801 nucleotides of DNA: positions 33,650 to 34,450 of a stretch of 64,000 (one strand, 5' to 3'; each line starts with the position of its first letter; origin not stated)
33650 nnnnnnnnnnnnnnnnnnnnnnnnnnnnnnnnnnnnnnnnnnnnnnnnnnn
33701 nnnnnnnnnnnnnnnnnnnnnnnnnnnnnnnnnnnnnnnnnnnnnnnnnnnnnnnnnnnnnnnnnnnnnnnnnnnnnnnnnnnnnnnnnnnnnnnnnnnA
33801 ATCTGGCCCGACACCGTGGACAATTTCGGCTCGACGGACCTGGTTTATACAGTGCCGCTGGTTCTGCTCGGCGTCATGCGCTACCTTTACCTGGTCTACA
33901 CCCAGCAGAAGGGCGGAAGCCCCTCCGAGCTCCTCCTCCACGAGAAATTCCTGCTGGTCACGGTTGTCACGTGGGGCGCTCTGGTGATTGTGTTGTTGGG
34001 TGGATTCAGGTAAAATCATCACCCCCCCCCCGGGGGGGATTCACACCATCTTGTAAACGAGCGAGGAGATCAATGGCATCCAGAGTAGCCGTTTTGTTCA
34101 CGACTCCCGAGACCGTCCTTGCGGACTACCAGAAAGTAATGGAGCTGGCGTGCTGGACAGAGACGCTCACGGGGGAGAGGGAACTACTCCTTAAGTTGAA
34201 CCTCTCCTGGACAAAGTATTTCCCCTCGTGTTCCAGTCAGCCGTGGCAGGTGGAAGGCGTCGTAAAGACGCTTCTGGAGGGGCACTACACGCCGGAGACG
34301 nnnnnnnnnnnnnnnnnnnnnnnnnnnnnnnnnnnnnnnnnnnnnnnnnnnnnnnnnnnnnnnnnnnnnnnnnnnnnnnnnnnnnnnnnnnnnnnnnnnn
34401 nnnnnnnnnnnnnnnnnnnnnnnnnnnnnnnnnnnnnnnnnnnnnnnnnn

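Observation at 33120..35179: DPPR-synthase-like prenyltransferase and DUF362 separated by a C10G7 self-complementary homopolymer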

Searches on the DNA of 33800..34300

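Call 24: search_rna_families(source=window, start=33800, end=34300, threshold=evalue, max_evalue=10)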
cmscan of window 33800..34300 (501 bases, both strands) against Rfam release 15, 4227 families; matches with E-value up to 10: 6.
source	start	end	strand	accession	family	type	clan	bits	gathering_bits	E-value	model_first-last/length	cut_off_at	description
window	34201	34274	-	RF02893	RpsF_leader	Cis-reg; leader;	-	17.3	37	0.56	1-85/85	no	RpsF leader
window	33999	34039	-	RF03538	Flavi_TBFV_CRE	Cis-reg;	-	17.2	60.5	4.7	1-106/106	no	Tick-borne Flavivirus 3' UTR cis-acting replication element (CRE)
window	34009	34046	+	RF01342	CRISPR-DR32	Gene; CRISPR;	-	16.1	48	6.6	1-37/37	no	CRISPR RNA direct repeat element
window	34019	34068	+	RF01762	whalefall-1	Gene; sRNA;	-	13.8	37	1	1-56/56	no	Whalefall-1 RNA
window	33998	34026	-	RF00276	SNORD52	Gene; snRNA; snoRNA; CD-box;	CL00063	13.7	45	5.3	1-67/67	no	Small nucleolar RNA SNORD52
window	34002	34026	-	RF01133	sR3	Gene; snRNA; snoRNA; CD-box;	-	9.5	41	7.1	1-55/55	no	Small nucleolar RNA sR3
